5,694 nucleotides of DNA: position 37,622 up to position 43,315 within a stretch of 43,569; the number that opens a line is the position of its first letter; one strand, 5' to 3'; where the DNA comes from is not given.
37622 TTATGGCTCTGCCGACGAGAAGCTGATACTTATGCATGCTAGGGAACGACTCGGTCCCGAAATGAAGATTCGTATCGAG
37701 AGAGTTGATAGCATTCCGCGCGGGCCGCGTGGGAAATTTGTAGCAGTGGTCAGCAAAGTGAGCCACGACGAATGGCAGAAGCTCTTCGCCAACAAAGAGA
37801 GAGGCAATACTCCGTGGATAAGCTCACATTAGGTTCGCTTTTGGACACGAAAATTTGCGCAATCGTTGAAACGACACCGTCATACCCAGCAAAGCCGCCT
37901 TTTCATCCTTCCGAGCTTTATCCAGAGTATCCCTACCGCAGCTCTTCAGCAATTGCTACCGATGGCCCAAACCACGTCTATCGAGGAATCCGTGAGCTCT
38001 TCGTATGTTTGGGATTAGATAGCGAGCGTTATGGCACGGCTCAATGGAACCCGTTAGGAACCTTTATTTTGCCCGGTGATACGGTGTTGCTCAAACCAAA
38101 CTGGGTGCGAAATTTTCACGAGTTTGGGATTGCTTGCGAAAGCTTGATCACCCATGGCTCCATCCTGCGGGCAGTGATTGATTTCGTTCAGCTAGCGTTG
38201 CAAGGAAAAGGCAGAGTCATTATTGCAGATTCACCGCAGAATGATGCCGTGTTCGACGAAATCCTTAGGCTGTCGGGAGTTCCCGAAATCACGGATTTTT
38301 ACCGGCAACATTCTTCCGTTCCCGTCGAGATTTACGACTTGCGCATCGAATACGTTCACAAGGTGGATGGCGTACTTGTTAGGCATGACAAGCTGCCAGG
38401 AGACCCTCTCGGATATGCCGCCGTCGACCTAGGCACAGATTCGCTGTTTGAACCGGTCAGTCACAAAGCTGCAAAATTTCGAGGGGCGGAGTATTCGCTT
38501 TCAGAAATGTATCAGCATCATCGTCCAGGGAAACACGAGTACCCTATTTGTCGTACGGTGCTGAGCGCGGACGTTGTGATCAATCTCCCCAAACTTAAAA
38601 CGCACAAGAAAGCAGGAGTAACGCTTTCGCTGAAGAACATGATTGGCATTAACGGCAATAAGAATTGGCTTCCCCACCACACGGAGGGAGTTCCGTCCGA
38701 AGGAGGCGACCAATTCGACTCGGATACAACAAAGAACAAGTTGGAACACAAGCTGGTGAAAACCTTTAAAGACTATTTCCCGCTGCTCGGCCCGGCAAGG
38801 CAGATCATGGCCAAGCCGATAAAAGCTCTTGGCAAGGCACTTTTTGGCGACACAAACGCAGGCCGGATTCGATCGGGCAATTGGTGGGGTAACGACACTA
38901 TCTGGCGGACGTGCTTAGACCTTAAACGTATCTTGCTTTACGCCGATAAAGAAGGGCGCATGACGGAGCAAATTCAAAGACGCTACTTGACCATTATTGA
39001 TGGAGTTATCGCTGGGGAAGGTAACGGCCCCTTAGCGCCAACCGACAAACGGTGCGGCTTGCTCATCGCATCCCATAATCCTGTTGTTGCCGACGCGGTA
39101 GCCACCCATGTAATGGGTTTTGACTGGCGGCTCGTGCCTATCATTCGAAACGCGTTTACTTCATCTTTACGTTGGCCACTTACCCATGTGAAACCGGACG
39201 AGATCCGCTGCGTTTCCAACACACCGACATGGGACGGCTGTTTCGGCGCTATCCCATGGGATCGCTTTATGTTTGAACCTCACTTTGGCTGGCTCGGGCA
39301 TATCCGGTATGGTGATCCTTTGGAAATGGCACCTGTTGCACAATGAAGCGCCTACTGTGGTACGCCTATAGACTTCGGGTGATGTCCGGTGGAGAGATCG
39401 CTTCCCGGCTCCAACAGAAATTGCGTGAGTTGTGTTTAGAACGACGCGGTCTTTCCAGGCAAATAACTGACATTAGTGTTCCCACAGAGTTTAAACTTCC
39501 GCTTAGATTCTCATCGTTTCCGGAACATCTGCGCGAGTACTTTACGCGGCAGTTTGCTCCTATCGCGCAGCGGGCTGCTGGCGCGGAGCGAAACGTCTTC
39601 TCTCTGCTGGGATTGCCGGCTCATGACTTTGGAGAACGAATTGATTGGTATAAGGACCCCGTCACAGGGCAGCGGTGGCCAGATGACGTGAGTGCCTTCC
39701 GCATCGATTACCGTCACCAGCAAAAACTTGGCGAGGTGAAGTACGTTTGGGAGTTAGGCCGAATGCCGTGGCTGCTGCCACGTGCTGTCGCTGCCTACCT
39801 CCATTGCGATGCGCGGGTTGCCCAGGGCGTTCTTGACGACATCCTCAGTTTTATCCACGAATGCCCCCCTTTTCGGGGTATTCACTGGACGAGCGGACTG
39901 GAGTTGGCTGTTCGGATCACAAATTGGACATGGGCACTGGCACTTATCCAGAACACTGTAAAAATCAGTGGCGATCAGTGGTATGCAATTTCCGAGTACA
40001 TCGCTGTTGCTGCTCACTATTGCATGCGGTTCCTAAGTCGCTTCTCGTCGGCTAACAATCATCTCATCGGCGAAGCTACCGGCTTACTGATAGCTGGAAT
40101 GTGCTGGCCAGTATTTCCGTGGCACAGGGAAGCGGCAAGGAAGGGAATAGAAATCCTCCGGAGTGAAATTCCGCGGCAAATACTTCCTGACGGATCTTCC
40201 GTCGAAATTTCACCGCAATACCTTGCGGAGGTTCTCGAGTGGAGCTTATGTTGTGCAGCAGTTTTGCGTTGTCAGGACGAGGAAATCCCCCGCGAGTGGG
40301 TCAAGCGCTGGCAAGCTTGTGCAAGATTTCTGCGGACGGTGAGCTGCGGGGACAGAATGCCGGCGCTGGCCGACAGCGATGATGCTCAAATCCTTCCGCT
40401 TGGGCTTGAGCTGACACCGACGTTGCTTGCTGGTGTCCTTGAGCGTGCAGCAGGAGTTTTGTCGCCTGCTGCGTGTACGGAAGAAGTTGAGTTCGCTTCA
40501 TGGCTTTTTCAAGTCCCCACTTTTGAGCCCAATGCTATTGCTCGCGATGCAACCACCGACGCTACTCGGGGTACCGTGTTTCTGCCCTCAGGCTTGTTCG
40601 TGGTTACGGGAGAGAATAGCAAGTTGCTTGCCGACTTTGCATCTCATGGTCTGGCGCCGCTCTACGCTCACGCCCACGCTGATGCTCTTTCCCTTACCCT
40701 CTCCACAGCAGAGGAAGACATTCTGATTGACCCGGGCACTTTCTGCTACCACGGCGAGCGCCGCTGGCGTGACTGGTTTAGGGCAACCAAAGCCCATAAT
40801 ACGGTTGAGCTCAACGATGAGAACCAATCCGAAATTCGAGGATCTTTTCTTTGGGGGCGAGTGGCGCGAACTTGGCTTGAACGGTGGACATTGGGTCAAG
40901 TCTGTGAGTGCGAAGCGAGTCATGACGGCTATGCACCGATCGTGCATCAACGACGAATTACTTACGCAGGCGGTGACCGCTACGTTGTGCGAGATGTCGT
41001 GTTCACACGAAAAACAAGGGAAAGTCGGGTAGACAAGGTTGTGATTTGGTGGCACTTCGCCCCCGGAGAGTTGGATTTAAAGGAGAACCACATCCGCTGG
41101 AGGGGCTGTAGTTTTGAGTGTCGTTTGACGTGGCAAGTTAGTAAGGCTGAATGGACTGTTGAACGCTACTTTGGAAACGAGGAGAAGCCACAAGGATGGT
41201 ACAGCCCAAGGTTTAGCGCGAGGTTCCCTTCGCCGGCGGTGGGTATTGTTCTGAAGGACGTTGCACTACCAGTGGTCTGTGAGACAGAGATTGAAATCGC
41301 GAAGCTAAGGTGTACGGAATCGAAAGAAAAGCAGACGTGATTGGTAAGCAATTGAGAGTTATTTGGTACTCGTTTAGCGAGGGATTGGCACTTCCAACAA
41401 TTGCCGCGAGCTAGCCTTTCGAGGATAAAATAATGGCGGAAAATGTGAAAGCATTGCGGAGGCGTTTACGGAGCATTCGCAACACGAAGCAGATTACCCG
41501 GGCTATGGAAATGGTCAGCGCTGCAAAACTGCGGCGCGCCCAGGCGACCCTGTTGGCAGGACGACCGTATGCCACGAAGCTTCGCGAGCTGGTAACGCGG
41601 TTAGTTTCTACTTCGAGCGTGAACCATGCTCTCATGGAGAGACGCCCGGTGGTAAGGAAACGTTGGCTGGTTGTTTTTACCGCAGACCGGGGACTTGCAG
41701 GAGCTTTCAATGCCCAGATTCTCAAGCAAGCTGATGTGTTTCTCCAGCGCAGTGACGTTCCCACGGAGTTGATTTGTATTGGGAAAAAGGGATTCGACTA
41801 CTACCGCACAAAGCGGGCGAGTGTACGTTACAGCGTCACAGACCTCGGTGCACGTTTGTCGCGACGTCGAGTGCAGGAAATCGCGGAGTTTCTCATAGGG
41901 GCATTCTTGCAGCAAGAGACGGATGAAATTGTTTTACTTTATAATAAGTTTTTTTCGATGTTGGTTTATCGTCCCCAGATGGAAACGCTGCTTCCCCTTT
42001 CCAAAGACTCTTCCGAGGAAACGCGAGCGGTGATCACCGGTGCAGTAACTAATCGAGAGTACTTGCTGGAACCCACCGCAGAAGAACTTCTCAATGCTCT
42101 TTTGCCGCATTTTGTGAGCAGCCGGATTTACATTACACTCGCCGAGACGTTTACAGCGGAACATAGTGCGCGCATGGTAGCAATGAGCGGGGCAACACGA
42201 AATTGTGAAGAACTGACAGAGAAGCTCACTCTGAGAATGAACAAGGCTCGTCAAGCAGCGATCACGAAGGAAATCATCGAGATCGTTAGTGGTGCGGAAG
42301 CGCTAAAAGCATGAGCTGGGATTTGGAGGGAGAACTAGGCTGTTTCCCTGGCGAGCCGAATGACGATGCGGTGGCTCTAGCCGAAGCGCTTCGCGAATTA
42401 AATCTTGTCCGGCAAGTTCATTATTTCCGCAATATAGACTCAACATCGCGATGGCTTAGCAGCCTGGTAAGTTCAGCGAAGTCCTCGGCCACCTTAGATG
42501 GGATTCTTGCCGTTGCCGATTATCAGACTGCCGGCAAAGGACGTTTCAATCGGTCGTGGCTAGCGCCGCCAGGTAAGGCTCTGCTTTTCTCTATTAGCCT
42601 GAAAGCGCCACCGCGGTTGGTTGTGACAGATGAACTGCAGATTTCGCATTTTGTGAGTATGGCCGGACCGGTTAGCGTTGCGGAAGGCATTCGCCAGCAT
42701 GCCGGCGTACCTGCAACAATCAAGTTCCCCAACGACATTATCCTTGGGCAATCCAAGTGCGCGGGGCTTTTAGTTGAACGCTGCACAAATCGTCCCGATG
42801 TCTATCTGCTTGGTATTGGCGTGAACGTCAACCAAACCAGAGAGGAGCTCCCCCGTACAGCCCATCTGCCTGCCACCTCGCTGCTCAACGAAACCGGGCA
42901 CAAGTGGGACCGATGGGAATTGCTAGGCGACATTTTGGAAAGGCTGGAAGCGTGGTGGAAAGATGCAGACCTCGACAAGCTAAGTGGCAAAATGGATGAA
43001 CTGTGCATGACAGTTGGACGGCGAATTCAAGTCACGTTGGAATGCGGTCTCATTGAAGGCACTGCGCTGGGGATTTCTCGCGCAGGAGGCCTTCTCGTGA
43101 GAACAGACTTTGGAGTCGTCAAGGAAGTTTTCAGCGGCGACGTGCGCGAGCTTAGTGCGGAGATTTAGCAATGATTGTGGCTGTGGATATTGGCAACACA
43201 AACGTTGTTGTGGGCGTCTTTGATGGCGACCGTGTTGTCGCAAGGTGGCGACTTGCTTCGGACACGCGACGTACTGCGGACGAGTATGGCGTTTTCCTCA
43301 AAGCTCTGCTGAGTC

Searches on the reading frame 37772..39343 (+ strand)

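Call 55: search_protein_families(library=pfam, proteins=[window:37772-39343:+], max_evalue=0.00001)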
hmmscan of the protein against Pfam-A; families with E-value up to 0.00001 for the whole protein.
window:37772-39343:+ (524 aa): 1 family
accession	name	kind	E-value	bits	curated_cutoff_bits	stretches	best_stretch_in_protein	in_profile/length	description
PF04015.17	DUF362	-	3.9e-30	105.8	24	1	216-445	53-199/200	Domain of unknown function (DUF362)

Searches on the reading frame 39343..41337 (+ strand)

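Call 55: search_protein_families(library=pfam, proteins=[window:39343-41337:+], max_evalue=0.00001)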
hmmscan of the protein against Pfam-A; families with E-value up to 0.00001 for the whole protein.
window:39343-41337:+ (665 aa): 2 families
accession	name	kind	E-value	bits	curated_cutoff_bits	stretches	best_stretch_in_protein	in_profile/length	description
PF07940.18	Hepar_II_III_C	-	3.4e-41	141.7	24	1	410-628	6-215/237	Heparinase II/III-like, C-terminal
PF16889.11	Hepar_II_III_N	-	3.8e-20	72.9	22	1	90-347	74-315/340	Heparinase II/III N-terminus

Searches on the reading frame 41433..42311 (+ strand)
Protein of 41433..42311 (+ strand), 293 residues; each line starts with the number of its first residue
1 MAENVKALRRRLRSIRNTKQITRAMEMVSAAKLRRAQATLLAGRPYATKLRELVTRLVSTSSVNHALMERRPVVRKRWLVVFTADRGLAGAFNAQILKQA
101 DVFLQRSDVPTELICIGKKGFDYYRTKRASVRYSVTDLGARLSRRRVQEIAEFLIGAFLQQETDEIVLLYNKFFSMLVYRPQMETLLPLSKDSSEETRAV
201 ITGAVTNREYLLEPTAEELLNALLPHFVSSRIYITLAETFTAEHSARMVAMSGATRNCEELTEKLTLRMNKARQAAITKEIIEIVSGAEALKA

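Call 55: search_protein_families(library=pfam, proteins=[window:41433-42311:+], max_evalue=0.00001)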
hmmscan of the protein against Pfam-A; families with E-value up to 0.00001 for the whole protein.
window:41433-42311:+ (293 aa): 1 family
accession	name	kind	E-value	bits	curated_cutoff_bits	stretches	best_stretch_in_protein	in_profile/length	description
PF00231.24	ATP-synt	-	7e-91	305.3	39.9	1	4-291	1-285/285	ATP synthase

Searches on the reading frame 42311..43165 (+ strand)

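Call 55: search_protein_families(library=pfam, proteins=[window:42311-43165:+], max_evalue=0.00001)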
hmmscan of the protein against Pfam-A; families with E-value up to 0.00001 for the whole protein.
window:42311-43165:+ (285 aa): 2 families
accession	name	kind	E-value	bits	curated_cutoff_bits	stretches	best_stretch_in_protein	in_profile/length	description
PF03099.24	BPL_LplA_LipB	-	3.7e-13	50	21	1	39-174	2-133/133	Biotin/lipoate A/B protein ligase family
PF02237.23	BPL_C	-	1.8e-06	28.2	21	1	235-278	2-45/48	Biotin protein ligase C terminal domain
